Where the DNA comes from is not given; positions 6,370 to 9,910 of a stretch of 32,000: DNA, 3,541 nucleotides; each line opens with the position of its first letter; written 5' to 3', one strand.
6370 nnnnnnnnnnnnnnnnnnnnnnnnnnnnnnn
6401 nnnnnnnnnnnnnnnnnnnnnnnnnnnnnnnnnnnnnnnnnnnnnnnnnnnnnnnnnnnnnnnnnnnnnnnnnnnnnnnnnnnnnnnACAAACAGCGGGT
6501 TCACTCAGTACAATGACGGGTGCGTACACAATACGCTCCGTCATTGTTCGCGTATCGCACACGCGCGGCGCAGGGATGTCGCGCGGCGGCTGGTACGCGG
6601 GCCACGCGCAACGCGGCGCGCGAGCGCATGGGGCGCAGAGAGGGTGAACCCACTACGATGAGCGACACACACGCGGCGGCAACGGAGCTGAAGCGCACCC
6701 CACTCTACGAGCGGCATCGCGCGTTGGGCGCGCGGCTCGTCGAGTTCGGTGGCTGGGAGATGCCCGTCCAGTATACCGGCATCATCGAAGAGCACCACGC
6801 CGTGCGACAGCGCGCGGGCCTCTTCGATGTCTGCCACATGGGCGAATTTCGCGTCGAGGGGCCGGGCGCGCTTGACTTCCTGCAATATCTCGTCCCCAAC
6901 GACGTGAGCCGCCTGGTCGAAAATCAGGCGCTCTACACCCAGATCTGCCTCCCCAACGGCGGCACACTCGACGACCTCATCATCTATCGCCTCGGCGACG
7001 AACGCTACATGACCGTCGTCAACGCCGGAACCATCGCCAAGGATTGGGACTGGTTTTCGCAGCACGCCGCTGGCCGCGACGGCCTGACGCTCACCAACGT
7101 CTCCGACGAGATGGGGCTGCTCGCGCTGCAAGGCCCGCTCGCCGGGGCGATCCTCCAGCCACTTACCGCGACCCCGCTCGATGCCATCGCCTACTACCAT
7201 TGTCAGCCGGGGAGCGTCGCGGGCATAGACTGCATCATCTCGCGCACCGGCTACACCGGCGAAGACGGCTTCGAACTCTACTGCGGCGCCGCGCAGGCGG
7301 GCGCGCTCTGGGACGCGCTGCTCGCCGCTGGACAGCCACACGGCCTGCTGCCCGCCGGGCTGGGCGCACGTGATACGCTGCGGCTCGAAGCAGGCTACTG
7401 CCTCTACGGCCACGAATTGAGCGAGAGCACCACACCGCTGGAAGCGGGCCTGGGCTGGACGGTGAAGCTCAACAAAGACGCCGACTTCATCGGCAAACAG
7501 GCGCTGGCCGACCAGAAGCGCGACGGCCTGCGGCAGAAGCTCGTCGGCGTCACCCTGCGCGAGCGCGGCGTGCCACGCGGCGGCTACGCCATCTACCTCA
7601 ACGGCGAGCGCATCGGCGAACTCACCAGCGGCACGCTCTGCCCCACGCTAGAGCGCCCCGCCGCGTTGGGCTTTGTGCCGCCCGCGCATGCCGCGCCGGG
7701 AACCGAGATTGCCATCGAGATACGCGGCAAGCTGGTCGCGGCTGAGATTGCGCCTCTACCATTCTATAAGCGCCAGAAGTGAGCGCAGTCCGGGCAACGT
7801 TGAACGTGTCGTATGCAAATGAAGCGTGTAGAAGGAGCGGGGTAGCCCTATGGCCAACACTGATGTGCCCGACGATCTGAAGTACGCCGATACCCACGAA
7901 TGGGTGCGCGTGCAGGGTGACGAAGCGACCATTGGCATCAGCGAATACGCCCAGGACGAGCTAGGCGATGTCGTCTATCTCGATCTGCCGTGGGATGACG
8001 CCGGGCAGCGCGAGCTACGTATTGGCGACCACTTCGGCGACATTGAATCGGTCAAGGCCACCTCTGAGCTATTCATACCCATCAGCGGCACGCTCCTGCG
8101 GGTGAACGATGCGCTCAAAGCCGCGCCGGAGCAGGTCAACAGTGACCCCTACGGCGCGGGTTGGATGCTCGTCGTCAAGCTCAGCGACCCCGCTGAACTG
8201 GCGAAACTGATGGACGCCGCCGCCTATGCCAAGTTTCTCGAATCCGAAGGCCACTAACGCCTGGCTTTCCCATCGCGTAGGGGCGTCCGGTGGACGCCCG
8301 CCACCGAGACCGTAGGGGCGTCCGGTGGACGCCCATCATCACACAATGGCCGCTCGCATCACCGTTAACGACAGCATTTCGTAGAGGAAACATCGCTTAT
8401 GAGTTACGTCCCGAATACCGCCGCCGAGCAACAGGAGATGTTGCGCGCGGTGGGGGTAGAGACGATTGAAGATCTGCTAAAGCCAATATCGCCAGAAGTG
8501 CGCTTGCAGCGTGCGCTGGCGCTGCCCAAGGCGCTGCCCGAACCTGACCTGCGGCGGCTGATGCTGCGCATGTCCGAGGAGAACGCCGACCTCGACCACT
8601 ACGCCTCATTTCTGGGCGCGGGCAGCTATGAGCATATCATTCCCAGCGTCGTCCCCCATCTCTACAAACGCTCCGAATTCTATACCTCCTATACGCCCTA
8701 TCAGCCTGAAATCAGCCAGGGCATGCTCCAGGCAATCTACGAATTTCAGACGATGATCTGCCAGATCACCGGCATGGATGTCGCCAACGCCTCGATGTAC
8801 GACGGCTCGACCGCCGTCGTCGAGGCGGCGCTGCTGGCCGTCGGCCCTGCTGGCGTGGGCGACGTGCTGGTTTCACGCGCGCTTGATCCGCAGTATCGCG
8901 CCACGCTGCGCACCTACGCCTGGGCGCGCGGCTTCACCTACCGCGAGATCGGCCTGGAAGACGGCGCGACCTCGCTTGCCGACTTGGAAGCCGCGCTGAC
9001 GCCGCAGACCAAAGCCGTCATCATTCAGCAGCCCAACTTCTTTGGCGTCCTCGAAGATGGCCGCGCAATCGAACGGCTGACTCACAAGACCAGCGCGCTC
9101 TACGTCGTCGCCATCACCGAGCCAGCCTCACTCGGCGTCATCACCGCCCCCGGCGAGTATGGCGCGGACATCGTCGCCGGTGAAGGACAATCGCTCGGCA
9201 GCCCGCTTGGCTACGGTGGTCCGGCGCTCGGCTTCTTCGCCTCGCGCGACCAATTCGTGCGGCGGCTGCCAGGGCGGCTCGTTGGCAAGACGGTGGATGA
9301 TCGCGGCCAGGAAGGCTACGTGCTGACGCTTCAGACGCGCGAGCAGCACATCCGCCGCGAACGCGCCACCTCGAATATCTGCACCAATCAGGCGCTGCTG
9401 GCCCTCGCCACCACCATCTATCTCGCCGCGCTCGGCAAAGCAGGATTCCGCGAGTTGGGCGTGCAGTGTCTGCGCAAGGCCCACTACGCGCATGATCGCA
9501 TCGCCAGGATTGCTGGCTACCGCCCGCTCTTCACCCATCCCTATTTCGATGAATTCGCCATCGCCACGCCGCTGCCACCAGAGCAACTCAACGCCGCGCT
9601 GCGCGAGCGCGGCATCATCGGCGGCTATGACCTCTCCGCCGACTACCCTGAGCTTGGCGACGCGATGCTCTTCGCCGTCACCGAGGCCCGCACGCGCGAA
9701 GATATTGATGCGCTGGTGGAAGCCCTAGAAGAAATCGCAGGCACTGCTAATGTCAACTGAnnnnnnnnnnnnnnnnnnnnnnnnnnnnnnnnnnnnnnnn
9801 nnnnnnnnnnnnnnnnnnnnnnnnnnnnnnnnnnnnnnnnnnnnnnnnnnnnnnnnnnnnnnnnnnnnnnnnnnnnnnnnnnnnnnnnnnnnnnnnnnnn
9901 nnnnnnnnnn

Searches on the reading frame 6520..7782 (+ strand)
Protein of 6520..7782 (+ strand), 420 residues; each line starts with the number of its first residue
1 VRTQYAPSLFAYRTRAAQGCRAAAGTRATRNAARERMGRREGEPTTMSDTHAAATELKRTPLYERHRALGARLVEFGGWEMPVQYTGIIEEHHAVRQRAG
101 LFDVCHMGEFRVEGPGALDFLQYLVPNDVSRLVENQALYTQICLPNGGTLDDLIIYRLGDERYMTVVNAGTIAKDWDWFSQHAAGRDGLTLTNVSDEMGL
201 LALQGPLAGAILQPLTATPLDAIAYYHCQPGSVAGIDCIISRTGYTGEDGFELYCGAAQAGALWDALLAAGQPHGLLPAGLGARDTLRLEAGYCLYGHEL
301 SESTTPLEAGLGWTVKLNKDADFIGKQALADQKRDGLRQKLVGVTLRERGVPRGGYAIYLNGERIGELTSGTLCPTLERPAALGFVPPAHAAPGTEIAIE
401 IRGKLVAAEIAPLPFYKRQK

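Call 48: search_protein_families(library=pfam, proteins=[window:6520-7782:+], max_evalue=0.0001)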
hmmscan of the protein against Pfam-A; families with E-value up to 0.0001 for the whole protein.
window:6520-7782:+ (420 aa): 2 families
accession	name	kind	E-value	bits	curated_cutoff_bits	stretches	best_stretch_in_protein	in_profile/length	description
PF01571.26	GCV_T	-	1.4e-102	342.7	25.6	1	62-314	1-255/255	Aminomethyltransferase folate-binding domain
PF08669.17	GCV_T_C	-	3.7e-23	81.6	25.9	1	340-417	2-80/80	Glycine cleavage T-protein C-terminal barrel domain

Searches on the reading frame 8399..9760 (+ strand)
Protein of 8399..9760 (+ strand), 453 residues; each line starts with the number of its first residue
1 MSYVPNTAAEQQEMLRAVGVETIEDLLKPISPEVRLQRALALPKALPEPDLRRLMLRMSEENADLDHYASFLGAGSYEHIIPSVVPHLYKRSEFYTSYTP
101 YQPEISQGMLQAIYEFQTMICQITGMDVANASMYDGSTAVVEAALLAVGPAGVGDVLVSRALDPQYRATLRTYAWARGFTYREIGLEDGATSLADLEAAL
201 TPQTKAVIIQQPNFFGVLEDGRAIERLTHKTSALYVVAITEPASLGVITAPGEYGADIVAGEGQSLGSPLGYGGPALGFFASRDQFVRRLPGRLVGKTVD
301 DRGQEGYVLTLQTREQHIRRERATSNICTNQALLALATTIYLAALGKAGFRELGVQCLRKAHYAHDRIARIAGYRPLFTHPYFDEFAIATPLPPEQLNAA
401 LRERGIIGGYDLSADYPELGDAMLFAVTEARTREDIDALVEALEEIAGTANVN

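Call 48: search_protein_families(library=pfam, proteins=[window:8399-9760:+], max_evalue=0.0001)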
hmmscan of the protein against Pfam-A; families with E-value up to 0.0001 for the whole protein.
window:8399-9760:+ (453 aa): 1 family
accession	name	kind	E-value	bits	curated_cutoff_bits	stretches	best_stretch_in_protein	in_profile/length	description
PF02347.22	GDC-P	-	6.8e-123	411.1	26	1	2-442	2-428/429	Glycine cleavage system P-protein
